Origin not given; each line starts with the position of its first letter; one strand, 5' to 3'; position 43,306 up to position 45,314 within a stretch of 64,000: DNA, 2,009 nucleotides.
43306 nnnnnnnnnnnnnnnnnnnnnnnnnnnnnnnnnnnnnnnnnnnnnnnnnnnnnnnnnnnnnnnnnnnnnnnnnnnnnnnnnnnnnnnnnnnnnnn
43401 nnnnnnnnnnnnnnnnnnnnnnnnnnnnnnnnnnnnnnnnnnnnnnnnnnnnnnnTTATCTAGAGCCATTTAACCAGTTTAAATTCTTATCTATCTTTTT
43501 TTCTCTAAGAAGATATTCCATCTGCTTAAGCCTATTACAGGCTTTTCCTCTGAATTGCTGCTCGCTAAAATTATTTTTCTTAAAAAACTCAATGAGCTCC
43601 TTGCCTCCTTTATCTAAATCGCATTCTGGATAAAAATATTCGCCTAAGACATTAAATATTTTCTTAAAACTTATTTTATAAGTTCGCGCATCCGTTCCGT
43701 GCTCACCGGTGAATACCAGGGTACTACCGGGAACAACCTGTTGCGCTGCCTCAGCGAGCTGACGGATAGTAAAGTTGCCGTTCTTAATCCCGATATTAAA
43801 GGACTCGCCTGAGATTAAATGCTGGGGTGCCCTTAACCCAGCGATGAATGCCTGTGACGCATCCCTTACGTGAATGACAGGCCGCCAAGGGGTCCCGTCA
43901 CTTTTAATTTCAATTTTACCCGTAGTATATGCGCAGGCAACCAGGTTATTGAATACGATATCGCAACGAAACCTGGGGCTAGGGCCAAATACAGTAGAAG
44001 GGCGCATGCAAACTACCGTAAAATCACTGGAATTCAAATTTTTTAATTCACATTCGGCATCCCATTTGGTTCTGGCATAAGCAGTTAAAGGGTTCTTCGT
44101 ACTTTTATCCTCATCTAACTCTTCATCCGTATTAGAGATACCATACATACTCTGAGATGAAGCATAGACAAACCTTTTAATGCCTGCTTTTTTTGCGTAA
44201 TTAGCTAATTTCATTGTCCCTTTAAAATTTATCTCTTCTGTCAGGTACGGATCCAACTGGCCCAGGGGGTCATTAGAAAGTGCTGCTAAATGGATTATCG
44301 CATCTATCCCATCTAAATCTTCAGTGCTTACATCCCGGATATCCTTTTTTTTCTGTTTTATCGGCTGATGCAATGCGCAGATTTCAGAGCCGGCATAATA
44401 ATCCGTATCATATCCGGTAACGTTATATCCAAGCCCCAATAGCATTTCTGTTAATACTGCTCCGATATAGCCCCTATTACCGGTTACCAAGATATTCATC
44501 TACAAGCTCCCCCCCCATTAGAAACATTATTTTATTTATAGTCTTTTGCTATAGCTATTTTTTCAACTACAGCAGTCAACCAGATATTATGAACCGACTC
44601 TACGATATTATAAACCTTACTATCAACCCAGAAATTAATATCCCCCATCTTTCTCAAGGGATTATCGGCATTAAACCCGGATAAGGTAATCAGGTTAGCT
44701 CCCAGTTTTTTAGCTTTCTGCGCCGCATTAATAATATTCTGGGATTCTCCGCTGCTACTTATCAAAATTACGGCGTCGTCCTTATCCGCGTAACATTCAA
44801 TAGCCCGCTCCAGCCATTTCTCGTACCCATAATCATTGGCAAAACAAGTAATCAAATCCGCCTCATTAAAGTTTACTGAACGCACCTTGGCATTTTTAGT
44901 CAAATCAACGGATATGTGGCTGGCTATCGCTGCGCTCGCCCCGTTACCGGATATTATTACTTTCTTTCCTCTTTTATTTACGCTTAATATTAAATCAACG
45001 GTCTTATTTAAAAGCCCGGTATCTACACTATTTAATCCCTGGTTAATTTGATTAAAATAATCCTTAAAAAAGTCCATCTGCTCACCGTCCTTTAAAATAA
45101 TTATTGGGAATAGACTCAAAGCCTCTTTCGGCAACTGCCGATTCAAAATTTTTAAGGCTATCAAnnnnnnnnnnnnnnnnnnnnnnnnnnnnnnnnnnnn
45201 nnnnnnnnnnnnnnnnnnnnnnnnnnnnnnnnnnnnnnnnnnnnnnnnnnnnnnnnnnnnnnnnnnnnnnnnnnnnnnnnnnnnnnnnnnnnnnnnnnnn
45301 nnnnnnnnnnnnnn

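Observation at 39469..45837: Nucleotide-heptose module with deoxysugar-style tailoring: C-methyltransferase, aminotransferase and RmlC-like cupin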

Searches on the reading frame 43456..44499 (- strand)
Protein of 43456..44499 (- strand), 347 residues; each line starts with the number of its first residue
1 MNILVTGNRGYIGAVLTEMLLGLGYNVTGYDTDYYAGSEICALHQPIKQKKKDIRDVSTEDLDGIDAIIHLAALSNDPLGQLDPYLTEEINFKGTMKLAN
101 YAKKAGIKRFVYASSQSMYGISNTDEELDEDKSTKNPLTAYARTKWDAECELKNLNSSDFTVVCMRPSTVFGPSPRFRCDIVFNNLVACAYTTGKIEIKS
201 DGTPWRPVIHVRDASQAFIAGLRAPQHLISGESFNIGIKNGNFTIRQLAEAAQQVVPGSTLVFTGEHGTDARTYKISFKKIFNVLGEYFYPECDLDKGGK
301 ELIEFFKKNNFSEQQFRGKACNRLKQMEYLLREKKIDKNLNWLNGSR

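Call 4: search_protein_families(library=pfam, proteins=[window:43456-44499:-])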
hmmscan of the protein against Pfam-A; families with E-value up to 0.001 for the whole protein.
window:43456-44499:- (347 aa): 7 families
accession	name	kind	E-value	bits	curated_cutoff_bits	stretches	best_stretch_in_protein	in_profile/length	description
PF01370.27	Epimerase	-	2.3e-44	152.1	20.9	1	3-237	1-240/240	NAD dependent epimerase/dehydratase family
PF16363.11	GDP_Man_Dehyd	-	1.7e-19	71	27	1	4-237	1-256/332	GDP-mannose 4,6 dehydratase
PF01073.25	3Beta_HSD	-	1.1e-17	64.5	22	1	4-181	1-192/280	3-beta hydroxysteroid dehydrogenase/isomerase family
PF04321.23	RmlD_sub_bind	-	2.8e-13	50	27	1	1-174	1-155/287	RmlD substrate binding domain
PF07993.18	NAD_binding_4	-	1.5e-10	41.1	20.1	1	58-175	81-212/258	Male sterility protein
PF13460.12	NAD_binding_10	-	2.6e-06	27.9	27.2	1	10-168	4-144/184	NAD(P)H-binding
PF02719.21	Polysacc_synt_2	-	0.00018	21.2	20.2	1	4-115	2-128/293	Polysaccharide biosynthesis protein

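Call 5: search_protein_families(library=ncbifam, proteins=[window:43456-44499:-], max_evalue=0.00001)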
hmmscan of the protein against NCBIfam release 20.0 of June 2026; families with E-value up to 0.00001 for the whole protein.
window:43456-44499:- (347 aa): 19 families
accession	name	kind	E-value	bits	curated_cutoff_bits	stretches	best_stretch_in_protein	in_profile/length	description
TIGR01179.1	galE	equivalog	2.8e-23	82.3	262.3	1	2-257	1-276/332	UDP-glucose 4-epimerase GalE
TIGR03466.1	HpnA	hypoth_equivalog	9.6e-21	74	367.65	1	2-174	2-174/327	hopanoid-associated sugar epimerase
TIGR04180.1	EDH_00030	hypoth_equivalog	1.1e-20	74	475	1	3-256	1-256/297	NAD-dependent 4,6-dehydratase LegB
NF042422.1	oxyalk_red_OleD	equivalog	4.5e-19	69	580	1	1-223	1-216/329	2-alkyl-3-oxoalkanoate reductase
NF042423.1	oxyalk_red_Shew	equivalog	3.4e-15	55.9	580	1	2-175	10-179/331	2-alkyl-3-oxoalkanoate reductase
TIGR01181.1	dTDP_gluc_dehyt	equivalog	8.8e-15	54.6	365.1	1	2-312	1-317/321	dTDP-glucose 4,6-dehydratase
NF052578.1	StrlDmthSdmBMthl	equivalog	1.2e-13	51.5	600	1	1-236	1-234/328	sterol demethylase protein SdmB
TIGR02197.1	heptose_epim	equivalog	2.4e-13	49.9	274.6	1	3-180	1-180/316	ADP-glyceromanno-heptose 6-epimerase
NF011728.1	PRK15181.1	equivalog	6.4e-11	41.8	760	1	4-218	19-245/348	Vi polysaccharide biosynthesis UDP-N-acetylglucosaminuronic acid C-4 epimerase TviC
NF007956.0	PRK10675.1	subfamily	1.6e-10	40.7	394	1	1-158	1-166/338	UDP-glucose 4-epimerase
NF058621.1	DiazavRedAvaA7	equivalog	8.6e-10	38.7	400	1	1-222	1-219/304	3-diazoavenalumate denitrifying reductase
NF043036.1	ErythonDh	equivalog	2.5e-09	36.8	325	1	1-149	1-157/321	D-erythronate dehydrogenase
TIGR01214.1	rmlD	equivalog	5e-09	35.7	224.05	1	3-175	2-155/285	dTDP-4-dehydrorhamnose reductase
TIGR02622.1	CDP_4_6_dhtase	equivalog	7.3e-09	35.2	278.45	1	2-319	6-343/352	CDP-glucose 4,6-dehydratase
NF008872.0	PRK11908.1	equivalog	1.4e-08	34.2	294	1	2-254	3-269/349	bifunctional UDP-4-keto-pentose/UDP-xylose synthase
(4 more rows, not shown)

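Call 19: search_solved_structures(query=window:43456-44499:-, max_evalue=1e-8)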
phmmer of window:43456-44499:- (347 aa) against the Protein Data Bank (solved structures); distinct sequences matched with E-value up to 1e-8: 39.
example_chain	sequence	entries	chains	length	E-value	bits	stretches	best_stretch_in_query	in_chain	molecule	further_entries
6vo6_A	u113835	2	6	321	1.1e-31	113.4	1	2-309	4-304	Putative sugar-nucleotide epimerase/dehydratease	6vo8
6wjb_A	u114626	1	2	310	1.6e-21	80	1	2-261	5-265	NAD-dependent epimerase/dehydratase family protein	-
6wj9_A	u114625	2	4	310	1.5e-20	76.8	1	2-261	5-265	NAD-dependent epimerase/dehydratase family protein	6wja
8rdg_A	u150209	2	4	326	6.2e-20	74.8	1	1-265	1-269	SDR family NAD(P)-dependent oxidoreductase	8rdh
8rdi_A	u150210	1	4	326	2.2e-19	72.9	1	1-265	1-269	SDR family NAD(P)-dependent oxidoreductase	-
10ke_A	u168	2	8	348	9.3e-19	70.9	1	4-260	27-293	Capsular polysaccharide biosynthesis protein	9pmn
3icp_A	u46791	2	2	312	3.2e-16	62.6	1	1-228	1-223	NAD-dependent epimerase/dehydratase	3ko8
7ys8_A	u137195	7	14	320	2.4e-15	59.7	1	1-309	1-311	UDP-glucose 4-epimerase | UDP-glucose 4-epimerase along with EC 5.1.3.2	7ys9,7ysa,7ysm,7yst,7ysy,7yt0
3aw9_A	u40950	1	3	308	3.2e-15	59.3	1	1-228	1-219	NAD-dependent epimerase/dehydratase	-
6zl6_A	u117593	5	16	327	4.8e-15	58.7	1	1-240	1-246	Epimerase domain-containing protein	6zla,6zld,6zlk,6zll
6kv9_A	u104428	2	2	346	9.5e-15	57.7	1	2-220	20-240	MoeE5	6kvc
3ruc_A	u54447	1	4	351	1.2e-14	57.4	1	4-221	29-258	WbgU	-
3ru7_A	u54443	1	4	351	1.2e-14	57.4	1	4-221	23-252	WbgU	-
3ru9_A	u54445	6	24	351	1.2e-14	57.4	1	4-221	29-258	WbgU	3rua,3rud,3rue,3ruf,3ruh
3lu1_A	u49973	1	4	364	1.4e-14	57.2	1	4-221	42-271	WbgU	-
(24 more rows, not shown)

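Call 45: search_solved_structures(query=window:43456-44499:-, max_evalue=1e-25, show_alignments=1)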
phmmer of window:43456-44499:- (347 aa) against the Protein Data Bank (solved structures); distinct sequences matched with E-value up to 1e-25: 1.
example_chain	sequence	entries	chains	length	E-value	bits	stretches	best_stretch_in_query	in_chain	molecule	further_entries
6vo6_A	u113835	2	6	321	1.1e-31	113.4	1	2-309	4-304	Putative sugar-nucleotide epimerase/dehydratease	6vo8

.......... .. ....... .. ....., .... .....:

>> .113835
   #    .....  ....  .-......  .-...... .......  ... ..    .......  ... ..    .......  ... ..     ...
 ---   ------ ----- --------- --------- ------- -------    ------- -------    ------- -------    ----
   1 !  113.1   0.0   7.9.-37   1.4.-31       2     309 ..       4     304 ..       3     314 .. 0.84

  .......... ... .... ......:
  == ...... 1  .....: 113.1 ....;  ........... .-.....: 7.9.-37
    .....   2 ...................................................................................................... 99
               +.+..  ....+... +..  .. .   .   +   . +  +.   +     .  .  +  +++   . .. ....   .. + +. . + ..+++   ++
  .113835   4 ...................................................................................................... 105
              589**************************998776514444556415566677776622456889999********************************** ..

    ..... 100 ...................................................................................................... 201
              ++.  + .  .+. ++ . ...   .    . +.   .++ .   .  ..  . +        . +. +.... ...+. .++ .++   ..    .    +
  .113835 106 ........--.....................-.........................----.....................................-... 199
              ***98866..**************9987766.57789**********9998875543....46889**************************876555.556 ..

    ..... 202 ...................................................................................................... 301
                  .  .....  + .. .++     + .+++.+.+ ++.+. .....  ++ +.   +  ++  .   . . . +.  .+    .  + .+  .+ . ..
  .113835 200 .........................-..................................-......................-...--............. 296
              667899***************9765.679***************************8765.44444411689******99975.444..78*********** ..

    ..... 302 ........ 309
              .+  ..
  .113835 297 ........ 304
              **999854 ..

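Call 72: predict_structure(protein=window:43456-44499:-)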
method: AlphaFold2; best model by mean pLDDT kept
length: 347 residues; sequences in the alignment: 1
mean_pLDDT: 43.3   pTM: 0.34
mean pLDDT of the five models: 43.3, 34.6, 30.7, 29.2, 28.7
residues with pLDDT >= 90: 0; 70-90: 4; 50-70: 83; < 50: 260
segments of 3 or more residues with pLDDT < 50: 9-12, 22-24, 31-50, 73-90, 113-122, 129-177, 182-189, 200-208, 212-307, 309-347
pLDDT, mean of each block of 10 residues (from residue 1): 58 51 53 34 31 59 65 41 41 60 62 44 50 33 33 44 41 43 45 52 46 44 31 35 38 37 35 35 36 39 45 40 41 38 31
secondary structure, 60 per line:
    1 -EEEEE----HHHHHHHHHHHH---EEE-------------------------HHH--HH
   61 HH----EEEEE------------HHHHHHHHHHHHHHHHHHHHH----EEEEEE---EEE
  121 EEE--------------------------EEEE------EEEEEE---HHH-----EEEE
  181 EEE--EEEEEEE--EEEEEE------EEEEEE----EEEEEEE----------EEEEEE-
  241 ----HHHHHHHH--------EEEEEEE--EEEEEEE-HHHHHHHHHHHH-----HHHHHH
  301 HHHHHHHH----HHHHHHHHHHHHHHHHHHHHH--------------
elements in order: E2-6 H11-22 E26-28 H59-62 E67-71 H84-104 E109-114 E118-123 E150-153 E160-165 E177-183 E186-192 E195-200 E207-212 E217-223 E234-239 H245-252 E261-267 E270-276 H278-289 H295-308 H313-333

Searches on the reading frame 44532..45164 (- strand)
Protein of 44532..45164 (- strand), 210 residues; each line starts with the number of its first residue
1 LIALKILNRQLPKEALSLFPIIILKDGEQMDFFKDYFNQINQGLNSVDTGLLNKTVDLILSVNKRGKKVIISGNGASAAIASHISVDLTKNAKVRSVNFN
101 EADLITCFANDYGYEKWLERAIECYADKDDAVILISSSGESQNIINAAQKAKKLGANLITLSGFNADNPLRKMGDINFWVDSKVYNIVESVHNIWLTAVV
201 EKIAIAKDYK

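Call 4: search_protein_families(library=pfam, proteins=[window:44532-45164:-])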
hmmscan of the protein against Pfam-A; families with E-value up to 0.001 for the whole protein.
window:44532-45164:- (210 aa): 2 families
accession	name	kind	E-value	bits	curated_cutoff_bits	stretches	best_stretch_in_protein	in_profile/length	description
PF13580.11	SIS_2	-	3e-14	53.7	27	1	36-163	2-138/138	SIS domain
PF01380.27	SIS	-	5.2e-09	36.4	25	1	126-180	51-104/131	SIS domain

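Call 5: search_protein_families(library=ncbifam, proteins=[window:44532-45164:-], max_evalue=0.00001)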
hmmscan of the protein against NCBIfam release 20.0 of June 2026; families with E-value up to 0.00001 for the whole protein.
window:44532-45164:- (210 aa): 10 families
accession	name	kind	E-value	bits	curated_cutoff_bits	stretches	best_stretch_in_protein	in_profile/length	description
TIGR00441.1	gmhA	equivalog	7.2e-23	81.3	209.45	1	56-203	1-153/154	D-sedoheptulose 7-phosphate isomerase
NF001628.0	PRK00414.1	equivalog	5.3e-19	68.6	265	1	52-186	30-168/192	D-sedoheptulose 7-phosphate isomerase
NF010546.0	PRK13936.1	equivalog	2.1e-17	63.6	276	1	39-203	17-188/197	phosphoheptose isomerase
NF010547.0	PRK13938.1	equivalog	1.2e-15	57.7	320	1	58-204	37-188/196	D-sedoheptulose 7-phosphate isomerase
TIGR03127.2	RuMP_HxlB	equivalog_domain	2.3e-08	34.1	160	1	127-178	71-121/178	6-phospho-3-hexuloisomerase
NF008451.0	PRK11302.1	subfamily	1.7e-07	31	296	1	33-180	99-225/286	transcriptional regulator HexR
NF008138.0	PRK10886.1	equivalog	4.9e-07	29.6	352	1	64-169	39-150/196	DnaA initiator-associating protein DiaA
NF002805.0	PRK02947.1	subfamily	5.8e-07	28.9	135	1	32-163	3-142/247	sugar isomerase domain-containing protein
NF041755.1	RuMP_HxlAB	equivalog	9.7e-07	28.1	500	0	128-181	288-340/391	bifunctional 3-hexulose-6-phosphate synthase/6-phospho-3-hexuloisomerase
NF040776.2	AlsR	equivalog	4.2e-06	25.9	400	0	125-177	173-224/279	transcriptional repressor AlsR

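Call 34: search_solved_structures(query=window:44532-45077:-, max_evalue=0.001, show_alignments=1)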
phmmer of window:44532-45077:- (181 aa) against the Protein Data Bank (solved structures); distinct sequences matched with E-value up to 0.001: 16.
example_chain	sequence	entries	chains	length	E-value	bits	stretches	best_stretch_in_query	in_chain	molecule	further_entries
1tk9_A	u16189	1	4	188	2.4e-16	63.6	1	19-164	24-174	Phosphoheptose isomerase 1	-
5lu7_A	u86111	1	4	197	1.8e-14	57.5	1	23-153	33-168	Phosphoheptose isomerase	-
5ltz_A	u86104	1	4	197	2.4e-14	57.1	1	23-160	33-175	Phosphoheptose isomerase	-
2xbl_A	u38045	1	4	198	3.6e-14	56.6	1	23-153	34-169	PHOSPHOHEPTOSE ISOMERASE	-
2x3y_A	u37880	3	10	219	4.5e-14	56.2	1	23-153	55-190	PHOSPHOHEPTOSE ISOMERASE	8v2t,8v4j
5lu5_A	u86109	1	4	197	5.8e-14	55.9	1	23-153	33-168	Phosphoheptose isomerase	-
5lu6_A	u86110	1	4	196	4.5e-13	53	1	23-153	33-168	Phosphoheptose isomerase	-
5by2_A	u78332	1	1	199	7.3e-13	52.3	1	36-172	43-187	Phosphoheptose isomerase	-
1x94_A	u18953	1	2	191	3.8e-12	50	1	26-153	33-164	putative Phosphoheptose isomerase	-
3trj_A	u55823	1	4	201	7.7e-12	49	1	27-153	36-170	Phosphoheptose isomerase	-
2i22_A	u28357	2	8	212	8.9e-12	48.8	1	25-149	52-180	Phosphoheptose isomerase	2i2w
1x92_A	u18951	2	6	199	6.4e-10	42.7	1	36-167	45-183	PHOSPHOHEPTOSE ISOMERASE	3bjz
5i01_A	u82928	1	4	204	2.6e-09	40.8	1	27-138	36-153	Phosphoheptose isomerase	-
2yva_A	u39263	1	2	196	5.5e-07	33.2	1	29-145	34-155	DnaA initiator-associating protein diaA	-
4u6n_A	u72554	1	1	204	6.2e-07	33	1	29-145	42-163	DnaA initiator-associating protein DiaA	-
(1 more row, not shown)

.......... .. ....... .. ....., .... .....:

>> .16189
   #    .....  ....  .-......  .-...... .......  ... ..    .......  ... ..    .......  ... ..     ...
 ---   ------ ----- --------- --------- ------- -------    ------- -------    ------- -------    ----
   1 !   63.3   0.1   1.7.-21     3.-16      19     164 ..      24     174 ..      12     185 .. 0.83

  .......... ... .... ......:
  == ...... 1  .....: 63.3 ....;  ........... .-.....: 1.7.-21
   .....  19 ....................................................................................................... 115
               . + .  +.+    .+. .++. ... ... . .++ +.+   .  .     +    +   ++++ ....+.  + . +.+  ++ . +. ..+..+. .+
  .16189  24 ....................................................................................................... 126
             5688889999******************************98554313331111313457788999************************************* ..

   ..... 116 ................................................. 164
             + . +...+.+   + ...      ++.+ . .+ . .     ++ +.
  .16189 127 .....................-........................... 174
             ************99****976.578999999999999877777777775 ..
